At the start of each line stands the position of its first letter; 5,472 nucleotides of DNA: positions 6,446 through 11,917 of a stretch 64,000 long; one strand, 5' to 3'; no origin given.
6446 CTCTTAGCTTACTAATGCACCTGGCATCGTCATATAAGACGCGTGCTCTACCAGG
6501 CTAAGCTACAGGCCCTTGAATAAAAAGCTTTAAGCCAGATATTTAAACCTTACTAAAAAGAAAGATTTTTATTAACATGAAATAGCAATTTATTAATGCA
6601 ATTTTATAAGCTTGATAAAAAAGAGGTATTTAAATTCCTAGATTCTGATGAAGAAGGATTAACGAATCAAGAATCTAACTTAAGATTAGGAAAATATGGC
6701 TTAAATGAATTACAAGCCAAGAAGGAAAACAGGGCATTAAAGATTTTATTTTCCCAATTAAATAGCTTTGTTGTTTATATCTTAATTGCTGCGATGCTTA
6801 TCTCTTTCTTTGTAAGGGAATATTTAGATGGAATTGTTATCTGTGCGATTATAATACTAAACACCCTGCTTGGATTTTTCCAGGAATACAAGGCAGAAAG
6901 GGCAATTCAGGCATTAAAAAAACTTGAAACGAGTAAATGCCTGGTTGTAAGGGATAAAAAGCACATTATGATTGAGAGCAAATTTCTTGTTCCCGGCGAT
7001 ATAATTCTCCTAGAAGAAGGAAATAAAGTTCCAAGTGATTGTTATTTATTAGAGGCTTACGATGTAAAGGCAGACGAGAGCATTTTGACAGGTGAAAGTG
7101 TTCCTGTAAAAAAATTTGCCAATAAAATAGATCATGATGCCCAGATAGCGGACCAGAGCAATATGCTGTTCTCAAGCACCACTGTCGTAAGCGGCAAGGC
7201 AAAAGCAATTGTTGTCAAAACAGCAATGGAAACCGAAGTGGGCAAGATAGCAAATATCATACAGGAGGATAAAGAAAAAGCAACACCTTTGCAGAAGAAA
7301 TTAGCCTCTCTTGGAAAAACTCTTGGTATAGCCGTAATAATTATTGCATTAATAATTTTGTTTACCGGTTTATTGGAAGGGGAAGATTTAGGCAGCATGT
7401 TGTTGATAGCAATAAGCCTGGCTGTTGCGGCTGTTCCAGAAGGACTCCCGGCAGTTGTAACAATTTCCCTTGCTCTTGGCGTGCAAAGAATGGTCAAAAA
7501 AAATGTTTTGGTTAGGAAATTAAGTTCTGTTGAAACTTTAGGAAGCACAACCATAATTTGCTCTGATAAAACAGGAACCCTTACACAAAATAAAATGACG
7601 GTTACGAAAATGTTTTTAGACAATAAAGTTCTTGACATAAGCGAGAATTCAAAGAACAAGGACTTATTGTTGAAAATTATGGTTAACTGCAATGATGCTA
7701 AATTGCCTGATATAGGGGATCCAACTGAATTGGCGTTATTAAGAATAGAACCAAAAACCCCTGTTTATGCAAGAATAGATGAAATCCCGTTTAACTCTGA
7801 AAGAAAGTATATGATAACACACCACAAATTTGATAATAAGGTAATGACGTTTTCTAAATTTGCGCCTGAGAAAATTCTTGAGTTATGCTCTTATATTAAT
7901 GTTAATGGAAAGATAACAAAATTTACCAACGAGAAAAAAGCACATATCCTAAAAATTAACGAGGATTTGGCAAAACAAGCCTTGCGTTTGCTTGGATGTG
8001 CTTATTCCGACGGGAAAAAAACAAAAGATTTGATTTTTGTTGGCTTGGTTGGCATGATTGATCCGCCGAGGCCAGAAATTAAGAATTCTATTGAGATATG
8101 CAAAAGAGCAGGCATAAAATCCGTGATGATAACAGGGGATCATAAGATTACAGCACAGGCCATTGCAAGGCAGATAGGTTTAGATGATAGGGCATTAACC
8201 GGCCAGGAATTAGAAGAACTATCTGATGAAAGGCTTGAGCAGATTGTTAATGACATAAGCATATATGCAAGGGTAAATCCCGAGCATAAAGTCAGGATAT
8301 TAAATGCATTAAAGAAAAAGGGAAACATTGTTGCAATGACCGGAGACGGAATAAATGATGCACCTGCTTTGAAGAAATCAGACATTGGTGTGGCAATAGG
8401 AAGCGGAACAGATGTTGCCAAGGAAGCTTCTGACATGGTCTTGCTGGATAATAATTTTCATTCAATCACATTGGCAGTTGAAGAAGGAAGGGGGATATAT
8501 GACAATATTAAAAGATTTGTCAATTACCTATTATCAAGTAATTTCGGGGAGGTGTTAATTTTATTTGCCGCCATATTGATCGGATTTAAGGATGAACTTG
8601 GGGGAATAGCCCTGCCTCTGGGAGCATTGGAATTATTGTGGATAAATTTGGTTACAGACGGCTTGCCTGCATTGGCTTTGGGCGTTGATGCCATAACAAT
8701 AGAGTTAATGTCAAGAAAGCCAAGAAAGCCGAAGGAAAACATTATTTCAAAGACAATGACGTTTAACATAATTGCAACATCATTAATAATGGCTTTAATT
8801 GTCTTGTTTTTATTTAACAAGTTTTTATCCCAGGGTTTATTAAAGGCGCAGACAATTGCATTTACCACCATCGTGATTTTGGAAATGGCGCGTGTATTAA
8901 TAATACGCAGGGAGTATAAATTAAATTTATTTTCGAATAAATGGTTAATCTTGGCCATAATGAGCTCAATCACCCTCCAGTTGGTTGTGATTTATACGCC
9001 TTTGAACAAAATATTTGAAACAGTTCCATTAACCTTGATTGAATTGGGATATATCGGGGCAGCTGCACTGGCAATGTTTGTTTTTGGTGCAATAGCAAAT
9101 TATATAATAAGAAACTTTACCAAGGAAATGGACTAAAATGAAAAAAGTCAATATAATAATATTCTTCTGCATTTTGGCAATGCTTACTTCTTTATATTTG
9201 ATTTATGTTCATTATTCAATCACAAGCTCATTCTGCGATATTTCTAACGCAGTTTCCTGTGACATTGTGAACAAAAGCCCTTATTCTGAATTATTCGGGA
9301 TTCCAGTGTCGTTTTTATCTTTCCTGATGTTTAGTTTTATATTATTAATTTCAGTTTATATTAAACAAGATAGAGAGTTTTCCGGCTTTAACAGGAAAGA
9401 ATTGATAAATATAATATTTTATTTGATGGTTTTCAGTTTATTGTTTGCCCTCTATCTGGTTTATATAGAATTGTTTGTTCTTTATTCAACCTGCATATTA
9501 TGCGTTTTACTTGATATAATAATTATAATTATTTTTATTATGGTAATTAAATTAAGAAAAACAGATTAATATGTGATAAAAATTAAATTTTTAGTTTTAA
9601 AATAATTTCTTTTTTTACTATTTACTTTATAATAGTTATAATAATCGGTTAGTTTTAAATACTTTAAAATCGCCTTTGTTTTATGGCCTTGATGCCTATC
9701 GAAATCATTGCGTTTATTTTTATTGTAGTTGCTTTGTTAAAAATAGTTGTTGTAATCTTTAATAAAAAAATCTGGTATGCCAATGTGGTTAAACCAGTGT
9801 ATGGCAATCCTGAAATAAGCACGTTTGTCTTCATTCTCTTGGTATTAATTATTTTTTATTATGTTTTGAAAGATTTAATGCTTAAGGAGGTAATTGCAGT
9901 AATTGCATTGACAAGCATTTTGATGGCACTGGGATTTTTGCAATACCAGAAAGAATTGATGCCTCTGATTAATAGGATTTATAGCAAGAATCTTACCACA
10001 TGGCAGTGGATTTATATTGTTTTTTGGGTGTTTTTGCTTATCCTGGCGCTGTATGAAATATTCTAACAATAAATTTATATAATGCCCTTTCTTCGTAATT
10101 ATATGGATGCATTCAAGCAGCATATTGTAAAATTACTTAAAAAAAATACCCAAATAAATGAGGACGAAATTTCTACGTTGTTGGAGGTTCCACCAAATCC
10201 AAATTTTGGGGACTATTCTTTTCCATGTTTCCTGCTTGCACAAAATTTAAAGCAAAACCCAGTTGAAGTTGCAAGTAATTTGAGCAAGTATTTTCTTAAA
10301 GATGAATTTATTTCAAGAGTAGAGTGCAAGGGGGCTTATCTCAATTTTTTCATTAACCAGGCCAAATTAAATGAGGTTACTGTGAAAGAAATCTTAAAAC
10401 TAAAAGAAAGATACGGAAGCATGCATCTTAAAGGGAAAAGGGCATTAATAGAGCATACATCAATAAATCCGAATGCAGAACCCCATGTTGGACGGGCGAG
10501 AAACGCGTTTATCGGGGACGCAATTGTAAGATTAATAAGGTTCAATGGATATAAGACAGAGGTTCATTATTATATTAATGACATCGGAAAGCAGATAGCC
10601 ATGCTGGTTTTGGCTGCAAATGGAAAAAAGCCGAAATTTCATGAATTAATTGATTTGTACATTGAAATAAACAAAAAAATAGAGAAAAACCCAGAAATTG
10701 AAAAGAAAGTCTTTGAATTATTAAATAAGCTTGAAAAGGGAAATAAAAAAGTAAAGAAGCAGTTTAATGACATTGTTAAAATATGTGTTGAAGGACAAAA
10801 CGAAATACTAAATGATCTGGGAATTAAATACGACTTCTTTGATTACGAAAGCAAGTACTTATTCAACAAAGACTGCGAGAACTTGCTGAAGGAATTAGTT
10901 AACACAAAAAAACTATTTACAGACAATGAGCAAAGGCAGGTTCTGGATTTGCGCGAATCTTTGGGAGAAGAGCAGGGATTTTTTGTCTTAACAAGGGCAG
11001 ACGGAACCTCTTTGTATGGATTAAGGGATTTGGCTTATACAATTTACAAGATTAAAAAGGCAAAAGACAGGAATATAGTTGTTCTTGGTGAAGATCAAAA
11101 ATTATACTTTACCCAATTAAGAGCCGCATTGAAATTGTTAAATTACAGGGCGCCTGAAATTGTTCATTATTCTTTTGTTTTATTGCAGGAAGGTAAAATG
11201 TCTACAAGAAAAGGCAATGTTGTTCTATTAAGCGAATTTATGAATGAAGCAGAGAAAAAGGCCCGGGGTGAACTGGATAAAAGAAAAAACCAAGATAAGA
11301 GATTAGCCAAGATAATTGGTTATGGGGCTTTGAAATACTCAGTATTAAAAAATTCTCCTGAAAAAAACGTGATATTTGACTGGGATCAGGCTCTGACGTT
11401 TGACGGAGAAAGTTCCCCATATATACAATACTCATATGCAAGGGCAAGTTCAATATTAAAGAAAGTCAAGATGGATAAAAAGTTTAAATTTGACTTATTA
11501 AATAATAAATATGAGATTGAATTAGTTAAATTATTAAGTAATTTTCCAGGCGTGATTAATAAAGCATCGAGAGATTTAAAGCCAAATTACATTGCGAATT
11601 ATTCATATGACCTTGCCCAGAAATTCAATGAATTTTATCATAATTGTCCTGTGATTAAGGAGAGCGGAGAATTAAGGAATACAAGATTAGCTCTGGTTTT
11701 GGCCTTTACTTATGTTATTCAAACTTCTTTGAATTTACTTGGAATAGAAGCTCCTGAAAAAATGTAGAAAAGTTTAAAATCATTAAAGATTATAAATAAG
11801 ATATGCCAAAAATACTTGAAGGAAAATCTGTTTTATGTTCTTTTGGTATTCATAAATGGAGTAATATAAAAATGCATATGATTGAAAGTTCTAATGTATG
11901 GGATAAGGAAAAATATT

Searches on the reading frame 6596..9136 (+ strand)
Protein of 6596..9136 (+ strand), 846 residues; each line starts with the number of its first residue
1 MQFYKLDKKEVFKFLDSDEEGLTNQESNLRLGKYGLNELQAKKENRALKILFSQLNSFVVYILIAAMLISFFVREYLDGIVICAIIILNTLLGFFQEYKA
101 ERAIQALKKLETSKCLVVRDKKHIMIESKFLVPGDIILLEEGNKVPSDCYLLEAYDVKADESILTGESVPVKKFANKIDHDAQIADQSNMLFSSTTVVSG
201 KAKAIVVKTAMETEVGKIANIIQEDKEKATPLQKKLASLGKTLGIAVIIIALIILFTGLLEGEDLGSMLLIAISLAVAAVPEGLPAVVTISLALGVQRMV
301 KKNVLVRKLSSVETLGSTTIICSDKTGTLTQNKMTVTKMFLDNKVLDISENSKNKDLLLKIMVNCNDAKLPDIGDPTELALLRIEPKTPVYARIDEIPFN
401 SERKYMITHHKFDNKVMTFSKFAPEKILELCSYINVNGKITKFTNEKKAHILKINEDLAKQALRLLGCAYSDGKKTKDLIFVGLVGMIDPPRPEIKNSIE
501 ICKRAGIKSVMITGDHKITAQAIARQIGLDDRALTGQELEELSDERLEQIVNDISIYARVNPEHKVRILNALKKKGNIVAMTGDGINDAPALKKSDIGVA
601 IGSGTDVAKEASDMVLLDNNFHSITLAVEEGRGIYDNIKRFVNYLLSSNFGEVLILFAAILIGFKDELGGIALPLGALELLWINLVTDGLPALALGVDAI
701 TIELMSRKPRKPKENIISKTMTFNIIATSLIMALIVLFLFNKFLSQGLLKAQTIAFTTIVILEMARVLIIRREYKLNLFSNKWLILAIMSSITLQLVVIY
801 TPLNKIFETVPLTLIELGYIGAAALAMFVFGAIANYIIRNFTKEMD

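Call 32: search_protein_families(library=pfam, proteins=[window:6596-9136:+], max_evalue=0.00001)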
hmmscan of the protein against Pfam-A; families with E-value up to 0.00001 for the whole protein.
window:6596-9136:+ (846 aa): 6 families
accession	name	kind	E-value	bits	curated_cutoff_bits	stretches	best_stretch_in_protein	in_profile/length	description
PF00122.25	E1-E2_ATPase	-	5.3e-53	179.7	28.1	1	110-302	2-181/181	E1-E2 ATPase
PF00689.26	Cation_ATPase_C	-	6e-43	147.1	27.3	1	673-836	2-174/175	Cation transporting ATPase, C-terminus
PF00702.32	Hydrolase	-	5.9e-20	72.9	26.4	1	320-595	3-190/191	haloacid dehalogenase-like hydrolase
PF00690.31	Cation_ATPase_N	-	1.7e-16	60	20.4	1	4-70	2-69/69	Cation transporter/ATPase, N-terminus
PF13246.12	Cation_ATPase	-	5.1e-11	42.9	21.7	1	371-434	18-91/91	Cation transport ATPase (P-type)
PF08282.18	Hydrolase_3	-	1.7e-06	28.4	20.9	1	568-625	195-252/255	haloacid dehalogenase-like hydrolase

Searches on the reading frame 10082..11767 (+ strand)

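Call 32: search_protein_families(library=pfam, proteins=[window:10082-11767:+], max_evalue=0.00001)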
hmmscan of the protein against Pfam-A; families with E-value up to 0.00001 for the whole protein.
window:10082-11767:+ (561 aa): 4 families
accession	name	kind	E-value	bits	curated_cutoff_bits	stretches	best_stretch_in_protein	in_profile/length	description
PF00750.26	tRNA-synt_1d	-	2.8e-42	145.4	23.3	1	101-434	2-349/349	tRNA synthetases class I (R), catalytic domain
PF05746.21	DALR_1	-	5.4e-34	117.2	22.3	1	448-561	1-117/117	DALR anticodon binding domain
PF03485.21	Arg_tRNA_synt_N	-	4.9e-17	62.8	21.5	1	11-91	3-85/85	Arginyl tRNA synthetase N terminal domain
PF01921.24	tRNA-synt_1f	-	2.4e-07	30.5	27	0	349-391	258-301/360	tRNA synthetases class I (K)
